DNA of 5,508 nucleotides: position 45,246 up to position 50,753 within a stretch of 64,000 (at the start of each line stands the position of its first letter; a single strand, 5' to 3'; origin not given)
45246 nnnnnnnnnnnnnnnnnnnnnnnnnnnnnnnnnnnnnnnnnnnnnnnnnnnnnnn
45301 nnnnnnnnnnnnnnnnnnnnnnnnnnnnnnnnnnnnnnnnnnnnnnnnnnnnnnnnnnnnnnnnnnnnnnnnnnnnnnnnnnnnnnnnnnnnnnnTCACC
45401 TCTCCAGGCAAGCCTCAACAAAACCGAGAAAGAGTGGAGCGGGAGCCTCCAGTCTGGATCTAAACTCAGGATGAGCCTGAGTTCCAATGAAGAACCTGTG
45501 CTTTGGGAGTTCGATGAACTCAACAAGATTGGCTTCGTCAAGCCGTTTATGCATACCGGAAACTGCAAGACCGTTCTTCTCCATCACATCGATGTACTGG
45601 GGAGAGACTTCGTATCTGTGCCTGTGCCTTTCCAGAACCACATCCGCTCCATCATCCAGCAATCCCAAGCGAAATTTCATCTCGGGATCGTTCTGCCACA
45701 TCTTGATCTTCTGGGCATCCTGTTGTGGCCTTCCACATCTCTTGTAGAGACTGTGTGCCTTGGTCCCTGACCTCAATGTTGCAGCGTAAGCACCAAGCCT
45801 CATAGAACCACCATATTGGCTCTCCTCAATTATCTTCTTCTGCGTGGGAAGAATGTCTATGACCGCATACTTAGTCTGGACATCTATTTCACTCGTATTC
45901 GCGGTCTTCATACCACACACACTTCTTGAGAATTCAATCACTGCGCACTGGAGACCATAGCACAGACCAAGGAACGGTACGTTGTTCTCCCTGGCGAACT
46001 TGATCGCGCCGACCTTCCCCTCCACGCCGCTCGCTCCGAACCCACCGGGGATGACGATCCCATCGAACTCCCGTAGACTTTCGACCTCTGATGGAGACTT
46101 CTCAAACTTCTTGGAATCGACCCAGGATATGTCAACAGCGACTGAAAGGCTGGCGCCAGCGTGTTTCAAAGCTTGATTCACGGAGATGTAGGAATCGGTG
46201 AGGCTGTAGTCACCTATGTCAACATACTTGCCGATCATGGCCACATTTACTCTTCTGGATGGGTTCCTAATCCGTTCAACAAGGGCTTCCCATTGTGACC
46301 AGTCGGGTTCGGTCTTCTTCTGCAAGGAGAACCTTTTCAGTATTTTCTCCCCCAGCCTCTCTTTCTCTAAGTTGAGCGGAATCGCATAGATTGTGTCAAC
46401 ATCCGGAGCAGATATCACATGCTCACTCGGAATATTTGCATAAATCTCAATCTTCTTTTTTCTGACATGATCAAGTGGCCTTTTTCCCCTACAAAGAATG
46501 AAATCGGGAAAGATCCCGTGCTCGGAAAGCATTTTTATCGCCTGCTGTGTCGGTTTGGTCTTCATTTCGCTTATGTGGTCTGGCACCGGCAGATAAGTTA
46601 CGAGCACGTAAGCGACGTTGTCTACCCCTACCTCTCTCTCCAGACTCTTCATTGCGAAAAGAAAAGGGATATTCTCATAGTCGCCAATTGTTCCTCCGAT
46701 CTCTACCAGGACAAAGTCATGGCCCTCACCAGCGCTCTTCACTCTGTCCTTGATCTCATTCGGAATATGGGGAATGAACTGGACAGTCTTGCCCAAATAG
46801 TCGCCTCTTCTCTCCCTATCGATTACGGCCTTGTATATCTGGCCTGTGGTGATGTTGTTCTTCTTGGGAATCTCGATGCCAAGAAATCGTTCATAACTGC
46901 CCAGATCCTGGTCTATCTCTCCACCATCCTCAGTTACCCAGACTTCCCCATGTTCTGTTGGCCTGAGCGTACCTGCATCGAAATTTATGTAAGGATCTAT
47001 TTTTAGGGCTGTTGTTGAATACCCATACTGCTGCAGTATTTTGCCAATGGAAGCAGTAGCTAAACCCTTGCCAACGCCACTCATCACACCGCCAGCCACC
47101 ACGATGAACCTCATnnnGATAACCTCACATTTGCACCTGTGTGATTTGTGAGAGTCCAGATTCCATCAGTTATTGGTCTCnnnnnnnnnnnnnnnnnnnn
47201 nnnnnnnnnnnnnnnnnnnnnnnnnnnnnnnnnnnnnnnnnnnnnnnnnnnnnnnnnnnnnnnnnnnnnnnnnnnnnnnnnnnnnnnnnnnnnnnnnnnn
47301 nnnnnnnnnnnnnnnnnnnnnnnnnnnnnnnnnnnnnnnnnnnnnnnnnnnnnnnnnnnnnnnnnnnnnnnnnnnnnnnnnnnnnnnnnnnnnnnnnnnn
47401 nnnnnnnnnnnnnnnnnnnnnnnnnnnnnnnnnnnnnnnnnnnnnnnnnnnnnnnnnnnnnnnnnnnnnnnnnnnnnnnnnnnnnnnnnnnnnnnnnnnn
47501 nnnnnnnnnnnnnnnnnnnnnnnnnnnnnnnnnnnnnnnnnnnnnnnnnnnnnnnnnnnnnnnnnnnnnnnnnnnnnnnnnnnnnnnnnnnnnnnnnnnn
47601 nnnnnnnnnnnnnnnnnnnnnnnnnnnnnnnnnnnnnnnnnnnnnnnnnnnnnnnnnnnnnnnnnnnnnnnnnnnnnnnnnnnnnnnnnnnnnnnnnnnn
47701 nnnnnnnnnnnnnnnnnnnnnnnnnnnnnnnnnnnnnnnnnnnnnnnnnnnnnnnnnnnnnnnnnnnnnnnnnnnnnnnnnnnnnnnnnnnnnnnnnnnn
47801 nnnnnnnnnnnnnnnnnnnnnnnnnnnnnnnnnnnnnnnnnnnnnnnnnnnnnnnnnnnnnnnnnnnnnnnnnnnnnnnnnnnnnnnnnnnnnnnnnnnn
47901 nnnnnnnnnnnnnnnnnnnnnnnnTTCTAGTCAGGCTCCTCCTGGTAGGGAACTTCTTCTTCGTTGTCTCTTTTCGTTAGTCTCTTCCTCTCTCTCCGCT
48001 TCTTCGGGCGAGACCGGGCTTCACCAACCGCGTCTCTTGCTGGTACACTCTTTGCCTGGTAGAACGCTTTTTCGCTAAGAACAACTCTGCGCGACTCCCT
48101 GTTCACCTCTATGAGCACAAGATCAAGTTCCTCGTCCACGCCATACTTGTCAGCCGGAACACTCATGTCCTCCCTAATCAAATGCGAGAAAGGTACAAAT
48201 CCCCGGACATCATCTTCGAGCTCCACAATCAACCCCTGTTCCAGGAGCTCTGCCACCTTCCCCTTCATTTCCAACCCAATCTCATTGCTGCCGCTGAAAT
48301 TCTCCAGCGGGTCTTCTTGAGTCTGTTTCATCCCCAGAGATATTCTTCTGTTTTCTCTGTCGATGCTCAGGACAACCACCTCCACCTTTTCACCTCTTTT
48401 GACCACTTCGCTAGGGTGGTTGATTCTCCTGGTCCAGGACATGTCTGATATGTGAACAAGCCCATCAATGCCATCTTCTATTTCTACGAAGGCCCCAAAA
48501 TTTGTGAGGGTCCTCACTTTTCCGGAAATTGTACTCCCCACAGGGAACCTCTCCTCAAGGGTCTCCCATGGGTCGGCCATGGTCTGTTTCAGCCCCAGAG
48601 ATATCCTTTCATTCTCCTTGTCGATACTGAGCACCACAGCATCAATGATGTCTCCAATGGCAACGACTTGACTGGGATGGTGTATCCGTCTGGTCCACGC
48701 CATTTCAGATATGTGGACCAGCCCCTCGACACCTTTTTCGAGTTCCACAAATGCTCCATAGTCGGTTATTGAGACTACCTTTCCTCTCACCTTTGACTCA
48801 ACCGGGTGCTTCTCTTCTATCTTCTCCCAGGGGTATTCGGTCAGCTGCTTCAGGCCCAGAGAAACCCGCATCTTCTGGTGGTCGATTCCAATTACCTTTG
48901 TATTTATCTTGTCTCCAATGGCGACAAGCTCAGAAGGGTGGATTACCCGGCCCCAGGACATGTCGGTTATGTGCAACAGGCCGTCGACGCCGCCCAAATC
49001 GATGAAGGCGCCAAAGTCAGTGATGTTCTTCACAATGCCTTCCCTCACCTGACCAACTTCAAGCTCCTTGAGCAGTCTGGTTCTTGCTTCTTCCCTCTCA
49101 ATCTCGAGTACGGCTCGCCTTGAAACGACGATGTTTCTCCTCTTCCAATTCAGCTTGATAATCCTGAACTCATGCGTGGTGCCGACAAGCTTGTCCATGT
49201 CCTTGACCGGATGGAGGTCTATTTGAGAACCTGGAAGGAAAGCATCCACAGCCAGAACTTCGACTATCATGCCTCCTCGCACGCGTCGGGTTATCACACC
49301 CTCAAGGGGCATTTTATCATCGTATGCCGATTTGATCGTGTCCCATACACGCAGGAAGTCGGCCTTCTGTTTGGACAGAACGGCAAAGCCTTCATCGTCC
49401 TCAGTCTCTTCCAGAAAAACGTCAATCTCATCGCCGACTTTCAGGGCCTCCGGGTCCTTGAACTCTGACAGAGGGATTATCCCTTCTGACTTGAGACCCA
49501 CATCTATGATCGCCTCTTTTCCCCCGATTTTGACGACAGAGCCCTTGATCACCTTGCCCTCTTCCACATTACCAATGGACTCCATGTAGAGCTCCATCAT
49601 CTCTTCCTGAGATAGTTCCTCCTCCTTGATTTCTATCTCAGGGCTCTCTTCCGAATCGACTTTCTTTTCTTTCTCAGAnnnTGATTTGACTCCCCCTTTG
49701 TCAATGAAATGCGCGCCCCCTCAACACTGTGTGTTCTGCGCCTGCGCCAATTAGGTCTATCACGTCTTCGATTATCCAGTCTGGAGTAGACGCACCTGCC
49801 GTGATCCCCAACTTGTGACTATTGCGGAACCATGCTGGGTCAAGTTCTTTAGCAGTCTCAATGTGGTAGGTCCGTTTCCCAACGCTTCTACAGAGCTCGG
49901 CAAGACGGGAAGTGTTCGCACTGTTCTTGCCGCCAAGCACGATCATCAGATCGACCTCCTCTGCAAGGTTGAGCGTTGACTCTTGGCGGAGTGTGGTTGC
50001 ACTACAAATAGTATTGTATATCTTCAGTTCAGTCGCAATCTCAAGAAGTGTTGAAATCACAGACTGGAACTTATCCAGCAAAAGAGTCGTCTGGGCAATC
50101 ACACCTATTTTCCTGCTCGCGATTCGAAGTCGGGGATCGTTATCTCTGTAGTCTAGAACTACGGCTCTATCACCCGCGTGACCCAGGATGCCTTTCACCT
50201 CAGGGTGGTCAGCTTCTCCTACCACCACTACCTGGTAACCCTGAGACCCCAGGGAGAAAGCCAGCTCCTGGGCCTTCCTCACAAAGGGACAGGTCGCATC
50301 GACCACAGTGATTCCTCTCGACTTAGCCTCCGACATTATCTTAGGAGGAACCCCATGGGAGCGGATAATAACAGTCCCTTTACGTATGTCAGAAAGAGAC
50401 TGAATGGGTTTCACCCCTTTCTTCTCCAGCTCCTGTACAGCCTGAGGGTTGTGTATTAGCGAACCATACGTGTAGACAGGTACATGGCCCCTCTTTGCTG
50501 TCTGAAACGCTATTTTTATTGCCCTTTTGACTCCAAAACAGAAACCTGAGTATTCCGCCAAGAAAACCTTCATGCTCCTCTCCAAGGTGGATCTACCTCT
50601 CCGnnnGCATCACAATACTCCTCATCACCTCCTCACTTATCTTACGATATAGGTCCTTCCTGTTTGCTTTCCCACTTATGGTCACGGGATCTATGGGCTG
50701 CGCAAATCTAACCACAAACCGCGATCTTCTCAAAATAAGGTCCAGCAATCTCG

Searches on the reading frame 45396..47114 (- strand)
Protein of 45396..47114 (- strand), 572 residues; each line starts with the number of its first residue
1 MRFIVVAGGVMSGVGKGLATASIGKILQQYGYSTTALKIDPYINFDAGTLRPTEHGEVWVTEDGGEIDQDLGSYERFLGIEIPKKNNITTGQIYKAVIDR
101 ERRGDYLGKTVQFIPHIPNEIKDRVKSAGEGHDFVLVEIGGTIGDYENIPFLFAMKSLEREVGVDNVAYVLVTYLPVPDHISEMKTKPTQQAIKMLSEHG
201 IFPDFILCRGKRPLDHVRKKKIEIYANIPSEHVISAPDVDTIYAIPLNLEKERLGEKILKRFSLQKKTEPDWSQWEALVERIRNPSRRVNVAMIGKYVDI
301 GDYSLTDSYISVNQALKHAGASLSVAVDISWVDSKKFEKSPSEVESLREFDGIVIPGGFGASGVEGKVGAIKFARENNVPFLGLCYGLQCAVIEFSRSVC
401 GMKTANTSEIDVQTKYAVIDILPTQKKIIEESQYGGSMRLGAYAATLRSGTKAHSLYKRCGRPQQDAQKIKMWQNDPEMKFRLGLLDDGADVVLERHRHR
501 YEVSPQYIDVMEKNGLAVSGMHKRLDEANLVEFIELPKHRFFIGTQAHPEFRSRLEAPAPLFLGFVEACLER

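Call 61: search_protein_families(library=pfam, proteins=[window:45396-47114:-])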
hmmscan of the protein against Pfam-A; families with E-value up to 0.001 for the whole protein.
window:45396-47114:- (572 aa): 3 families
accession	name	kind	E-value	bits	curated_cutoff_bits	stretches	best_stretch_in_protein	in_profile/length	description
PF06418.20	CTP_synth_N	-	4.7e-106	354.4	26.1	1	2-264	1-265/265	CTP synthase N-terminus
PF00117.34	GATase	-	6.1e-32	111.3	22.8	1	305-567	2-189/190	Glutamine amidotransferase class-I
PF01656.29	CbiA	-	0.00044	20.7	25.4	1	9-133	5-54/125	CobQ/CobB/MinD/ParA nucleotide binding domain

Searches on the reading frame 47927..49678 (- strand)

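Call 61: search_protein_families(library=pfam, proteins=[window:47927-49678:-])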
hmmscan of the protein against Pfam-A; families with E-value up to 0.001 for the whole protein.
window:47927-49678:- (583 aa): 5 families
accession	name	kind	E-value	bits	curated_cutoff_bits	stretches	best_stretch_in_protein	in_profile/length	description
PF00575.29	S1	-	3e-87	287.5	22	6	290-364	1-74/74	S1 RNA binding domain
PF23459.1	S1_RRP5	-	7.5e-31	107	27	2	468-535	4-71/72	RRP5 S1 domain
PF21710.3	Spt6_S1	-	2.7e-12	47.2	27.5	1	375-450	11-86/91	Spt6, S1/OB domain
PF13509.12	S1_2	-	6.6e-11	42.6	21.8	0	208-240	1-34/61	S1 domain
PF17092.11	PCB_OB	-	4.5e-10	40.7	27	0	288-346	26-94/111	Penicillin-binding protein OB-like domain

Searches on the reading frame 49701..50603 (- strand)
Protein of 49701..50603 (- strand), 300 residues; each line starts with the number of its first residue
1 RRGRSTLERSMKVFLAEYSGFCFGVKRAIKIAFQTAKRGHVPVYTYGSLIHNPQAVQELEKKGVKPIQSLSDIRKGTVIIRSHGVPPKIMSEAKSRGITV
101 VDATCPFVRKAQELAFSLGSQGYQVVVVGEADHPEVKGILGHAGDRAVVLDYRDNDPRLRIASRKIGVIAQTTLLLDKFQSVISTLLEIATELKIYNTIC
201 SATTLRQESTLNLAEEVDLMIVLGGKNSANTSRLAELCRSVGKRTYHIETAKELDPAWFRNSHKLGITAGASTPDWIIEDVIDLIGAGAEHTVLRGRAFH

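Call 61: search_protein_families(library=pfam, proteins=[window:49701-50603:-])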
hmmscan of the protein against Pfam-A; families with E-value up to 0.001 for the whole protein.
window:49701-50603:- (300 aa): 1 family
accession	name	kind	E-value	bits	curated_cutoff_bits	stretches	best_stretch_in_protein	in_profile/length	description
PF02401.23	LYTB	-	5.9e-97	324.6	24.5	1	13-285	1-266/267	LytB protein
